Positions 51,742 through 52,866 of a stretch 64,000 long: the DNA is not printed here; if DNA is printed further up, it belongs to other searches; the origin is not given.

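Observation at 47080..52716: Tandemly duplicated two-gene module: TPR protein plus ExeA/MshM-like AAA ATPase, twice, with no secretin or pilus genes nearby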

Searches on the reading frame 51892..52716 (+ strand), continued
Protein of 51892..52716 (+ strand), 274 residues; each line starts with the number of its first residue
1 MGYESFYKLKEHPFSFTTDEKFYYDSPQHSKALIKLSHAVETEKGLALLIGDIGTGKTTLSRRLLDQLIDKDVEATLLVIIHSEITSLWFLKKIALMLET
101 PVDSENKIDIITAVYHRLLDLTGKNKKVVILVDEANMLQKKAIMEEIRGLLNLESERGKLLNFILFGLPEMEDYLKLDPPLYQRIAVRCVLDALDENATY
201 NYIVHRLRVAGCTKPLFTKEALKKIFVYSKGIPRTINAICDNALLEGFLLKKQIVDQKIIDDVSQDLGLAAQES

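Call 24: search_protein_families(library=ncbifam, proteins=[L078:6806-9964:+, L078:10001-10936:+, L078:10942-14871:+, L078:5061-6617:+], max_evalue=0.00001)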
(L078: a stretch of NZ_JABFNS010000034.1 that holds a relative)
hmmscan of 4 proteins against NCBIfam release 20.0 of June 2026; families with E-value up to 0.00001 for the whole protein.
L078:6806-9964:+ (1052 aa): 16 families
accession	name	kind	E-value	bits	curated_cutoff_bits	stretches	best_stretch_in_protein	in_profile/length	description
NF052243.1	T4PFormProtSgmX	equivalog_domain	0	2047.2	1800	1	1-1052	1-1065/1065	type IV pili formation protein SgmX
NF040959.1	MamA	equivalog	9.6e-28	97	200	1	16-65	152-201/204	magnetosome protein MamA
TIGR02917.1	PEP_TPR_lipo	equivalog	1.7e-25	89.1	312.2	2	15-179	511-669/899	XrtA/PEP-CTERM system TPR-repeat protein PrsT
TIGR02521.1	type_IV_pilW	equivalog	1.2e-17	64.3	154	0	204-269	36-101/234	type IV pilus biogenesis/stability protein PilW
TIGR02795.1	tol_pal_ybgF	equivalog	4.7e-14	53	90.1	0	13-69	49-108/119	tol-pal system protein YbgF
NF033758.1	gliding_GltE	equivalog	3.7e-11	42.6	225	0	74-274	137-331/411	adventurous gliding motility TPR repeat lipoprotein GltE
NF002725.1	PRK02603.1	equivalog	5.2e-11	42.9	143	0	14-89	83-152/173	photosystem I assembly protein Ycf3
TIGR02552.1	LcrH_SycD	equivalog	7.7e-08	32.1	104.8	0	11-66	60-115/136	SycD/LcrH family type III secretion system chaperone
NF008757.0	PRK11788.1-5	equivalog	9e-08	31.7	363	0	37-118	161-241/388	lipopolysaccharide assembly protein LapB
NF008756.0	PRK11788.1-4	equivalog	1e-07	31.4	474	0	10-139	221-346/389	lipopolysaccharide assembly protein LapB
NF047558.1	TPR_END_plus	domain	8.3e-07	28.9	32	0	121-145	9-32/56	TPR end-of-group domain-containing protein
NF033762.1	social_mot_Tgl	equivalog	9e-07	28.5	225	0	882-921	31-70/252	social motility TPR repeat lipoprotein Tgl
NF008520.0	PRK11447.1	equivalog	9.1e-07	27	858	0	340-409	606-675/1157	cellulose synthase complex outer membrane protein BcsC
NF008753.0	PRK11788.1-1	equivalog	1.1e-06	28.1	395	0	115-257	145-273/389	lipopolysaccharide assembly protein LapB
NF052415.1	T3SS_chap_SctY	equivalog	1.8e-06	28.4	70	0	178-257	19-101/106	type III secretion apparatus assembly chaperone SctY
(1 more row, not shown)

L078:10001-10936:+ (311 aa): 1 family
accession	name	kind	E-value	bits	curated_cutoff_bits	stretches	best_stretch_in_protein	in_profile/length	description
TIGR03015.1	pepcterm_ATPase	hypoth_equivalog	1.8e-57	194.8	324.5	1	1-263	2-264/269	XrtA/PEP-CTERM system-associated ATPase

L078:10942-14871:+ (1309 aa): 1 family
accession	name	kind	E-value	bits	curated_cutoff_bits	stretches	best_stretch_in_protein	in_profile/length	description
NF047952.2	ATportTamB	equivalog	2e-14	52.5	825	1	877-1187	823-1136/1240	autotransporter assembly complex protein TamB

L078:5061-6617:+ (518 aa): 27 families (the best 25 are shown)
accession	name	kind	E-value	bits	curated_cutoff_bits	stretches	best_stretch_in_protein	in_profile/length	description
NF006367.0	PRK08591.1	subfamily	3.5e-220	731.4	597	1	59-503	2-447/451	acetyl-CoA carboxylase biotin carboxylase subunit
TIGR00514.1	accC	equivalog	1.1e-215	716.6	626.5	1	59-502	2-446/449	acetyl-CoA carboxylase biotin carboxylase subunit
NF006406.0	PRK08654.1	equivalog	1.1e-207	690.5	739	1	58-500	1-443/499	acetyl-CoA carboxylase biotin carboxylase subunit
NF004085.0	PRK05586.1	equivalog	5.2e-202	671.6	723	1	58-501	1-445/448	acetyl-CoA carboxylase biotin carboxylase subunit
NF009554.0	PRK12999.1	equivalog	6.3e-186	620.4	965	1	58-499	4-454/1147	pyruvate carboxylase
NF006286.0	PRK08462.1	equivalog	1.1e-182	607.9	740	1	59-499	4-443/445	acetyl-CoA carboxylase biotin carboxylase subunit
NF009471.0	PRK12833.1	equivalog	5.6e-182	605.4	686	1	58-509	4-456/467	acetyl-CoA carboxylase biotin carboxylase subunit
NF005525.0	PRK07178.1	equivalog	9.9e-170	565.2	768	1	58-499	1-441/471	acetyl-CoA carboxylase biotin carboxylase subunit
TIGR01235.1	pyruv_carbox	equivalog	1e-164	549.8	1114.45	1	61-498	1-449/1143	pyruvate carboxylase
NF006287.0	PRK08463.1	equivalog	2.5e-163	544.3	775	1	59-501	2-445/479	acetyl-CoA carboxylase subunit A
TIGR02712.1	urea_carbox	equivalog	6.7e-153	511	1303.85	1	59-502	1-444/1201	urea carboxylase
TIGR01369.1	CPSaseII_lrg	equivalog_domain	2.7e-14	51.8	1027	1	148-383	645-874/1052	carbamoyl-phosphate synthase (glutamine-hydrolyzing) large subunit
NF004679.0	PRK06019.1-5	equivalog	2e-12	46.6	326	1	148-349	77-267/376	5-(carboxyamino)imidazole ribonucleotide synthase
TIGR01205.1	D_ala_D_alaTIGR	subfamily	2.3e-12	46.6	245.65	1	144-348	78-285/318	D-alanine--D-alanine ligase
NF002378.0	PRK01372.1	subfamily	1.2e-11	43.9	243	1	169-348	97-269/305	D-alanine--D-alanine ligase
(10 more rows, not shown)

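Call 36: search_protein_families(library=pfam, proteins=[L007:4726-5457:-, L021:13605-14645:-, L015:4346-5125:-, L030:14707-17958:+, L042:1037-3121:+, L060:11105-12637:+, L060:13753-14643:+, L021:10831-11460:+, L028:11613-12830:+, L003:11617-12732:-], max_evalue=0.0001)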
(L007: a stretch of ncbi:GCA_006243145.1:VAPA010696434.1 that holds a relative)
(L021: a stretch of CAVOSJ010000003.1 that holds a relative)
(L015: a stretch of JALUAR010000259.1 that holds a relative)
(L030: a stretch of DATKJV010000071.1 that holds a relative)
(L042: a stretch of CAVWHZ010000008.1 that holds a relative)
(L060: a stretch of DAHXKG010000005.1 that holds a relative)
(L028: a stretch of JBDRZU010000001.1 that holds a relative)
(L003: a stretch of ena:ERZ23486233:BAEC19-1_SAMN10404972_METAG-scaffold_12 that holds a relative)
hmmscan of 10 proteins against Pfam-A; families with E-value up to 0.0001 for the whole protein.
L007:4726-5457:- (243 aa): 0 families

L021:13605-14645:- (346 aa): 9 families
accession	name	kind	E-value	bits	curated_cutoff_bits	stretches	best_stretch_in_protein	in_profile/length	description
PF01370.27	Epimerase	-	2.3e-37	129.2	20.9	1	24-234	1-227/240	NAD dependent epimerase/dehydratase family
PF01073.25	3Beta_HSD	-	4.4e-28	98.5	22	1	25-244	1-248/280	3-beta hydroxysteroid dehydrogenase/isomerase family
PF13460.12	NAD_binding_10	-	9e-23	81.5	27.2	1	28-188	1-147/184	NAD(P)H-binding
PF16363.11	GDP_Man_Dehyd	-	1.3e-22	81.1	27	1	25-334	1-330/332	GDP-mannose 4,6 dehydratase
PF07993.18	NAD_binding_4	-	1.8e-21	76.9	20.1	1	26-218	1-238/258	Male sterility protein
PF04321.23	RmlD_sub_bind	-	1.6e-17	64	27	1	22-273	1-240/287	RmlD substrate binding domain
PF05368.20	NmrA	-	1.5e-15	58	27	1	25-135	6-108/298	NmrA-like family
PF02719.21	Polysacc_synt_2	-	3.7e-09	36.6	20.2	1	25-141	2-135/293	Polysaccharide biosynthesis protein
PF00106.31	adh_short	-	2.6e-05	24.2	26.6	1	24-141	3-143/195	short chain dehydrogenase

L015:4346-5125:- (259 aa): 2 families
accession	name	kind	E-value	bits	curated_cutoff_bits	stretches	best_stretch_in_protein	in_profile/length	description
PF08543.17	Phos_pyr_kin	-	2.2e-77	260.2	27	1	11-256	1-244/246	Phosphomethylpyrimidine kinase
PF00294.29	PfkB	-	1.4e-09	38.2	25.8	1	61-237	122-283/302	pfkB family carbohydrate kinase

L030:14707-17958:+ (1083 aa): 4 families
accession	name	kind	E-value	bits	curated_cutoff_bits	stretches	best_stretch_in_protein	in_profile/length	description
PF07244.20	POTRA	-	2.1e-54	182.6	21.3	3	530-606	3-79/79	Surface antigen variable number repeat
PF01103.29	Omp85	-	1.3e-24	87.8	24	1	794-1066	58-309/325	Omp85 superfamily domain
PF08479.16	POTRA_2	-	3e-09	37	24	1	530-589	3-62/76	POTRA domain, ShlB-type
PF08478.15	POTRA_1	-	1.7e-05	25.5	23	0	610-665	2-57/69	POTRA domain, FtsQ-type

L042:1037-3121:+ (694 aa): 5 families
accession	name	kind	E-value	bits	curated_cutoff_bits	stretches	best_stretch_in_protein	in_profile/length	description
PF00263.26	Secretin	-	3.9e-50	170.2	27.5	1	524-680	1-168/169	Bacterial type II and III secretion system protein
PF11741.13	AMIN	-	5.5e-15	55.7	20.5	2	124-209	1-87/101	AMIN domain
PF03958.22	Secretin_N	-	2.8e-13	50.3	28.2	1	364-422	1-66/69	Bacterial type II/III secretion system short domain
PF07660.19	STN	-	5.3e-10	39.4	28.4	1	292-337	2-50/52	Secretin and TonB N terminus short domain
PF21305.2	type_II_gspD_N0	-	3.8e-06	27.1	27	1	271-321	1-55/71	GspD-like, N0 domain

L060:11105-12637:+ (510 aa): 1 family
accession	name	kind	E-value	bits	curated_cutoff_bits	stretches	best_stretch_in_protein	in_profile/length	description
PF14134.11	DUF4301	-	7.3e-167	556.7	27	1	13-505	15-506/507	Domain of unknown function (DUF4301)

L060:13753-14643:+ (296 aa): 2 families
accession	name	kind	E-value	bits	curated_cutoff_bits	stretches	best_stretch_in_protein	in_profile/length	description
PF00483.29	NTP_transferase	-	2.3e-71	240.7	21.2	1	5-241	1-242/245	Nucleotidyl transferase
PF12804.13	NTP_transf_3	-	4.4e-10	40.4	27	1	6-138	1-122/160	MobA-like NTP transferase domain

L021:10831-11460:+ (209 aa): 1 family
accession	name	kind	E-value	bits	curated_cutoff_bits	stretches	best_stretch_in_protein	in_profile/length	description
PF14378.12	PAP2_3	-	1.2e-07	32.1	27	1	99-189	2-93/190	PAP2 superfamily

L028:11613-12830:+ (405 aa): 2 families
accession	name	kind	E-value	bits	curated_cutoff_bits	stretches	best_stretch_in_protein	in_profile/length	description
PF10143.14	PhosphMutase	-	2.5e-46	158.1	21.5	1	53-221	1-167/170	2,3-bisphosphoglycerate-independent phosphoglycerate mutase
PF01676.23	Metalloenzyme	-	1.5e-43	149.6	24.3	1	19-394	1-250/252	Metalloenzyme superfamily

L003:11617-12732:- (371 aa): 0 families

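Call 66: predict_structure(alignment_id=A2)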
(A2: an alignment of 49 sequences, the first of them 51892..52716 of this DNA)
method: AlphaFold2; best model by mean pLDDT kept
length: 274 residues; sequences in the alignment: 49
mean_pLDDT: 92.6   pTM: 0.85
mean pLDDT of the five models: 92.6, 91.5, 91.3, 91.3, 90.8
residues with pLDDT >= 90: 232; 70-90: 34; 50-70: 5; < 50: 3
segments of 3 or more residues with pLDDT < 50: 272-274
pLDDT, mean of each block of 10 residues (from residue 1): 89 81 89 95 94 91 95 95 90 95 91 95 93 94 95 88 96 94 95 94 95 95 97 94 96 97 93 46
secondary structure, 60 per line:
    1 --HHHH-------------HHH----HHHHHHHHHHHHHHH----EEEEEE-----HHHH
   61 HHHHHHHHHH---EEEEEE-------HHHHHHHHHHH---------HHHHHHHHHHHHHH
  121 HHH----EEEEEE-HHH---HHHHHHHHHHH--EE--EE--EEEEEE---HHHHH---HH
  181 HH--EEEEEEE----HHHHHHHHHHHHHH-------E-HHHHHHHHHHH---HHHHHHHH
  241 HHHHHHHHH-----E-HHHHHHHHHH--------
elements in order: H3-6 H27-41 E46-51 H57-70 E74-79 H87-97 H107-123 E128-133 H141-151 E162-167 H171-175 H179-182 E185-191 H196-209 H219-229 H233-249 H257-266

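Call 70: fold_search(model_id=the predicted structure, library=pdb)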
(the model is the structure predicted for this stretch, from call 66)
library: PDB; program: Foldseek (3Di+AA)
matches with E <= 10: 1941; with E <= 0.001: 563
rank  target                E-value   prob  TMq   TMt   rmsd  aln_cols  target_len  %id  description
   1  1w5t_A                5.6e-11  1.00  0.64  0.48   5.1       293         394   16  Structure of the Aeropyrum Pernix ORC2 protein (ADPNP-ADP complexes) (released 2004-10-05)
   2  1w5s_B                1.8e-10  1.00  0.63  0.47   5.1       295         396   17  Structure of the Aeropyrum Pernix ORC2 protein (ADP form) (released 2004-10-05)
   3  1w5s_A                3.4e-10  1.00  0.63  0.47   5.1       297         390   15  Structure of the Aeropyrum Pernix ORC2 protein (ADP form) (released 2004-10-05)
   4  7ufi_1                5.0e-10  1.00  0.72  0.65   4.4       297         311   12  VchTnsC AAA+ ATPase with DNA, single heptamer (released 2022-06-08)
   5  8xvb_A                5.9e-10  1.00  0.65  0.71   4.4       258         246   17  Cryo-EM structure of ATP-DNA-MuB filaments (released 2024-08-14)
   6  1fnn_A                5.9e-10  1.00  0.69  0.53   4.5       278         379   15  CRYSTAL STRUCTURE OF CDC6P FROM PYROBACULUM AEROPHILUM (released 2000-10-04)
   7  1w5t_C                5.9e-10  1.00  0.61  0.46   5.5       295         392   14  Structure of the Aeropyrum Pernix ORC2 protein (ADPNP-ADP complexes) (released 2004-10-05)
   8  2qby_A                1.8e-09  1.00  0.67  0.53   4.9       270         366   17  Crystal structure of a heterodimer of Cdc6/Orc1 initiators bound to origin DNA (from S. solfataricus) (released 2007-09-11)
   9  2xsz_B                3.9e-09  1.00  0.51  0.45   8.7       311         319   16  The dodecameric human RuvBL1:RuvBL2 complex with truncated domains II (released 2011-10-05)
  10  2xsz_A                6.1e-09  1.00  0.50  0.44   8.9       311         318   15  The dodecameric human RuvBL1:RuvBL2 complex with truncated domains II (released 2011-10-05)
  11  7jgr_A                6.4e-09  1.00  0.73  0.53   4.2       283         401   16  Structure of Drosophila ORC bound to DNA (84 bp) and Cdc6 (released 2020-09-09)
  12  2xsz_C                6.4e-09  1.00  0.50  0.45   8.9       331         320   16  The dodecameric human RuvBL1:RuvBL2 complex with truncated domains II (released 2011-10-05)
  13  6k0r_I                7.5e-09  1.00  0.52  0.47   9.2       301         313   14  Ruvbl1-Ruvbl2 with truncated domain II in complex with phosphorylated Cordycepin (released 2020-05-06)
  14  7jgr_G                8.4e-09  1.00  0.71  0.54   4.3       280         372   15  Structure of Drosophila ORC bound to DNA (84 bp) and Cdc6 (released 2020-09-09)
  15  7rzy_1                8.9e-09  1.00  0.71  0.64   4.2       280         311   13  CryoEM structure of Vibrio cholerae transposon Tn6677 AAA+ ATPase TnsC (released 2022-06-08)
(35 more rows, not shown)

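Call 87: search_protein_families(library=padloc, proteins=[window:51892-52716:+], max_evalue=0.001)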
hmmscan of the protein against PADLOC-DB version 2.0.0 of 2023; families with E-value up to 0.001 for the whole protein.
window:51892-52716:+ (274 aa): 3 families
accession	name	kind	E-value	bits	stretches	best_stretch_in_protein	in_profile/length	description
PDLC00914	TRIP13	-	7.6e-06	23.6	1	28-73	55-100/302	TRIP13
PDLC04140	mad8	-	0.00014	19.5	1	43-155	26-122/314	mads_8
PDLC04475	PDC-M16A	-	0.00078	16.1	0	27-71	14-58/721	-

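Call 88: search_solved_structures(query=A2, max_evalue=0.01)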
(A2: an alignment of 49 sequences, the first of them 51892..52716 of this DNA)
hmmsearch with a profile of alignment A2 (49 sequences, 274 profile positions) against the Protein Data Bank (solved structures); distinct sequences matched with E-value up to 0.01: 6.
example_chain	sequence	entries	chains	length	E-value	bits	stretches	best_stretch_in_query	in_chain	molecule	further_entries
7rzy_1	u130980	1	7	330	7.6e-07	32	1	47-257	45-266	Tn6677 Vibrio cholerae transposon TnsC (VchTnsC)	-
7ufi_1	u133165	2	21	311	1.2e-06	31.4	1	47-257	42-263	VchTnsC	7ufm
5mqf_U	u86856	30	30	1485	0.0033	20.1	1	41-98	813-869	Intron-binding protein aquarius | RNA helicase aquarius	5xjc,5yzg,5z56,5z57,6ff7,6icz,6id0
4pj3_A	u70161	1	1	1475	0.0033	20.1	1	41-98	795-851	Intron-binding protein aquarius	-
9l5r_Y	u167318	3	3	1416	0.006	19.2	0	42-95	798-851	Pre-mRNA-splicing factor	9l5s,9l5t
8xvb_A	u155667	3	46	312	0.0091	18.6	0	36-151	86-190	ATP-dependent target DNA activator B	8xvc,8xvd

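Call 92: search_dna_similar(query=window:51892-52716:+, collection=plasmids, mode=protein, max_rows=25, max_evalue=1e-10)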
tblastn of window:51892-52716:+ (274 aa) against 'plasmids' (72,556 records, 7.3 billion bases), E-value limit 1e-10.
Records with a match: 76; places in all: 90; records where one place covers at least 80% of the query: 74.
Best place of each record, by identity: <60% 76.
By first word of the organism name: Rhodococcus 10; Streptomyces 9; Mycobacterium 5; Geobacillus 4; Roseobacter 4; Thioclava 4; Nitratidesulfovibrio 4; Rhodovulum 3; Ruegeria 2; Jannaschia 2; and 27 more.
By predicted mobility (MOB-suite, as given by PLSDB): non-mobilizable 55; mobilizable 19; conjugative 2.
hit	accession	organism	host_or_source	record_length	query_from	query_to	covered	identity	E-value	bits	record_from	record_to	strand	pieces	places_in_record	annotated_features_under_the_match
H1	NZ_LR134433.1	Legionella adelaidensis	environmental,Cooling tower water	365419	3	266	96%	36.1%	8e-24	107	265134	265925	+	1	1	AAA family ATPase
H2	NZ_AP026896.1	Aeromonas caviae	Microbe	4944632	3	248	90%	37.8%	2e-38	150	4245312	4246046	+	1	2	none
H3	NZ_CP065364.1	Ruegeria sp. SCSIO 43209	Galaxea fascicularis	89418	3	266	96%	32.5%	4e-31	129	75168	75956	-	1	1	AAA family ATPase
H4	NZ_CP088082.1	Ideonella dechloratans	Cell culture,Activated sludge, ...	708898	3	267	97%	31.9%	5e-35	140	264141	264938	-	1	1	AAA family ATPase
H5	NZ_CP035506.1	Haematobacter massiliensis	single cell,human skin swab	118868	3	266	96%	31.6%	2e-28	121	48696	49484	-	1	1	AAA family ATPase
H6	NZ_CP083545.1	Jannaschia sp. W003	-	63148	3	263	95%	32.0%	1e-27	118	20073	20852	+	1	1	AAA family ATPase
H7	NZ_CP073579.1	Photobacterium sp. GJ3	-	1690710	3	274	99%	30.5%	4e-28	120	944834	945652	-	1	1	record has no annotation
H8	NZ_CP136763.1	Palleronia sp. LCG004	cell culture,Intertidal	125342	3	266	96%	31.3%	2e-29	124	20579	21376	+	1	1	AAA family ATPase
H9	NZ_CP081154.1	Aliiroseovarius sp. M344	-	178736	3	266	96%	31.2%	3e-32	132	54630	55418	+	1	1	AAA family ATPase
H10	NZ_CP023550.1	Rhodobacter sp. CZR27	cell culture,paddy soil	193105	3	266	96%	31.2%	2e-30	127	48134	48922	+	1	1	AAA family ATPase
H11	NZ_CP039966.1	Pseudorhodobacter turbinis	single bacterial isolate,Turban shell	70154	3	262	95%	31.6%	1e-31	130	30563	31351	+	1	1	AAA family ATPase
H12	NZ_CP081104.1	Ruegeria conchae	-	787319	3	266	96%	30.9%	9e-33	133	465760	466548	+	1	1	AAA family ATPase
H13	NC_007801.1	Jannaschia sp. CCS1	-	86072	3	266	96%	30.9%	4e-27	117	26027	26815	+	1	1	AAA family ATPase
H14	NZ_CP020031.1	Geobacillus thermodenitrificans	-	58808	3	268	97%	30.5%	2e-29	124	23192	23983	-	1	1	AAA family ATPase | IS481 family transposase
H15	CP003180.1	Sulfobacillus acidophilus DSM 10332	coal spoil heap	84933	3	260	94%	31.5%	1e-22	104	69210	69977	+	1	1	hypothetical protein (x2)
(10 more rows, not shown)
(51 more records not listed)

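Call 93: get_annotated_region(hit=H2, flank=7000)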
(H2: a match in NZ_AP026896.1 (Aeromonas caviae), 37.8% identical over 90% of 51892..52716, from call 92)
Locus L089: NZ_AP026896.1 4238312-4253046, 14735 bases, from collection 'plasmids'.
description: Aeromonas caviae strain KAM479 plasmid pKAM479_3, complete sequence
organism: Aeromonas caviae (NCBI taxid 648)
taxonomy: Bacteria; Pseudomonadota; Gammaproteobacteria; Aeromonadales; Aeromonadaceae; Aeromonas; Aeromonas caviae
host: -; source: Microbe; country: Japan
typing (MOB-suite, as given by PLSDB): non-mobilizable
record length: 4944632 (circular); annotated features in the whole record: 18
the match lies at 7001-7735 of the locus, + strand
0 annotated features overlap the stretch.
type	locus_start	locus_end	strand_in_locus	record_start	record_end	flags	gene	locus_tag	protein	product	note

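Call 95: search_protein_families(library=pfam, proteins=[L089:6926-8641:+, L089:8641-9324:+, L089:5506-6801:+, L089:9492-10577:+], max_evalue=0.0001)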
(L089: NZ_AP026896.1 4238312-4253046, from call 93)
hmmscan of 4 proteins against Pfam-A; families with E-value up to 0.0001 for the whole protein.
L089:6926-8641:+ (571 aa): 5 families
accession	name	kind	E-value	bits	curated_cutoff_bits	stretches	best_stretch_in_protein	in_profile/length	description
PF13401.12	AAA_22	-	1.4e-29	103.5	27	1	66-195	4-130/130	AAA domain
PF21327.3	GspA_C39-like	-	1.9e-14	54.3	27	1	364-460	2-97/97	GspA, peptidase C39-like domain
PF13191.12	AAA_16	-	4.6e-12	47.2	32.6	1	46-180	2-164/167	AAA ATPase domain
PF01471.23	PG_binding_1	-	9e-11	42.2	23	1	477-530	3-56/57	Putative peptidoglycan binding domain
PF00004.35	AAA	-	3.7e-06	27.9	21.2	1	70-207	1-127/131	ATPase family associated with various cellular activities (AAA)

L089:8641-9324:+ (227 aa): 1 family
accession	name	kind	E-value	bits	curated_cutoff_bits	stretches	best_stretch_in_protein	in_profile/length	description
PF16537.11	T2SSB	-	3e-21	75.3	28.4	1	162-220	1-59/60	Type II secretion system protein B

L089:5506-6801:+ (431 aa): 0 families

L089:9492-10577:+ (361 aa): 3 families
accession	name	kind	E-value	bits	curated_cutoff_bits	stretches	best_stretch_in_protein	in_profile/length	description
PF00730.31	HhH-GPD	-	3.6e-24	85.6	26.2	1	38-171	1-106/108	HhH-GPD superfamily base excision DNA repair protein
PF14815.12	NUDIX_4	-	4.8e-22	78.3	35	1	238-347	3-112/113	NUDIX domain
PF00633.29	HHH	-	3.1e-07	30.3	24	1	103-130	2-29/30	Helix-hairpin-helix motif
